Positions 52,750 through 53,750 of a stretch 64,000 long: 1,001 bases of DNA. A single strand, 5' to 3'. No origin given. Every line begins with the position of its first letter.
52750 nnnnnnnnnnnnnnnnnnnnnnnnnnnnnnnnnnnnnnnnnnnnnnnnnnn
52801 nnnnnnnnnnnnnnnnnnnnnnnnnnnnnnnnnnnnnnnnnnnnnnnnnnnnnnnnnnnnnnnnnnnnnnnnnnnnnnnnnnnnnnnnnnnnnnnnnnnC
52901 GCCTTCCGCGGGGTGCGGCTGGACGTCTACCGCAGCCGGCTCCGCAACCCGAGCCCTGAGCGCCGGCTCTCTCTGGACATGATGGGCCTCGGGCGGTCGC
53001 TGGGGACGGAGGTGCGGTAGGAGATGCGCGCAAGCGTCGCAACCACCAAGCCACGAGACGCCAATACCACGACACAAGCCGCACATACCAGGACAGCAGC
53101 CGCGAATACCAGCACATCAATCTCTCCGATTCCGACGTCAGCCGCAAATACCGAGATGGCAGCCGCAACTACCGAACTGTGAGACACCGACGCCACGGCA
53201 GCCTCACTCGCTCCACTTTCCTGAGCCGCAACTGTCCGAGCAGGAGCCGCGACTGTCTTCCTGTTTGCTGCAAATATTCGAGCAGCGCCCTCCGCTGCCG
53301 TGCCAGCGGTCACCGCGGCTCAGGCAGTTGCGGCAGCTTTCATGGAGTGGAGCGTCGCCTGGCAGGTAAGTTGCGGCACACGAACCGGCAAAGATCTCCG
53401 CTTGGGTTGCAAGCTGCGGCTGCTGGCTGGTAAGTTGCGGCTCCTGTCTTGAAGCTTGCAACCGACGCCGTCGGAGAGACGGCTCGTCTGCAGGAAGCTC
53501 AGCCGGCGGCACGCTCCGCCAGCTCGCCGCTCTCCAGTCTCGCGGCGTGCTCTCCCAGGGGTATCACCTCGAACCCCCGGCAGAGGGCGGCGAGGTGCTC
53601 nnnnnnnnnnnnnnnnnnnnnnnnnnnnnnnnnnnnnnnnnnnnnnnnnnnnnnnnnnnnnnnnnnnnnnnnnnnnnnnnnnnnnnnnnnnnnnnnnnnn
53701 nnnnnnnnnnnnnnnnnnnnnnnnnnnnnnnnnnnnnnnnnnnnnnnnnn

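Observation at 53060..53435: Iteron-like array: about 9 direct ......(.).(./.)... units on a strict 21-bp phase, then 4 inverted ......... units on the same phase, in a convergent-gene gap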

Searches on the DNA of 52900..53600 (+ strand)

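Call 23: search_dna_similar(query=window:53021-53498:+, collection=plasmids, mode=distant, max_evalue=0.01)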
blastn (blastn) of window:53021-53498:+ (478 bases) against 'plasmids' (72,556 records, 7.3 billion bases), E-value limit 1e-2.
No match.

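Call 24: search_dna_similar(query=window:53021-53498:+, collection=phages, mode=distant, max_evalue=0.01)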
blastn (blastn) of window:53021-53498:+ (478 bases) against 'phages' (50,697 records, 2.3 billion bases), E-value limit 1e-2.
No match.
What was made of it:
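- Tried and rejected: blastn against plasmids and phages gave no match (calls 23, 24).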

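Call 25: search_rna_families(source=window, start=52900, end=53600, threshold=evalue, max_evalue=10)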
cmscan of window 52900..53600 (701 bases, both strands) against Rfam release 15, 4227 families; matches with E-value up to 10: 5.
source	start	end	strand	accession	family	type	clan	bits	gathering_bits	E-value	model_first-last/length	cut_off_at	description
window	53308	53359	+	RF00161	nos_TCE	Cis-reg;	-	16.9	60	2.2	1-64/64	no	Nanos 3' UTR translation control element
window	52913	52956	+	RF04203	MIR1144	Gene; miRNA;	-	14.3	90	6.7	1-197/197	no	MIR1144 microRNA precursor family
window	52900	52988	-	RF00060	HgcE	Gene; snRNA; snoRNA; HACA-box;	-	14.1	50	2.5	1-92/130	3'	HgcE RNA (Pab105)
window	53396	53536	-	RF03063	Streptomyces-metK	Gene; sRNA;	-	13.9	44.2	4.9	1-117/117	no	Streptomyces-metK RNA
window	53240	53447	+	RF01390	isrG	Gene; sRNA;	-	11.2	100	1.3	30-235/279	no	isrG Hfq binding RNA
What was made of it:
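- On Known structured RNA families (Rfam 15): At E up to 10 only chance-level hits appear (call 25).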

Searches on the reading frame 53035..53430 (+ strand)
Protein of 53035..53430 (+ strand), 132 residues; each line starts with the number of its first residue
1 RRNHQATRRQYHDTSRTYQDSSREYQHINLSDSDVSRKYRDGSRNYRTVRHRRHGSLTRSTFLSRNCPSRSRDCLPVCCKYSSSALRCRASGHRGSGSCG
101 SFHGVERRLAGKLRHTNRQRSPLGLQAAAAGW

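Call 70: search_protein_representatives(protein=window:53035-53430:+)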
Query: 132 residues. Proteins with E-value up to 0.001 (for the whole library): 1; up to 1e-10: 0; up to 1e-30: 0. The best 1 are listed.
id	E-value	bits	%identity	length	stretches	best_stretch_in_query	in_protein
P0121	6.2e-06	42.7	33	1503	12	5-66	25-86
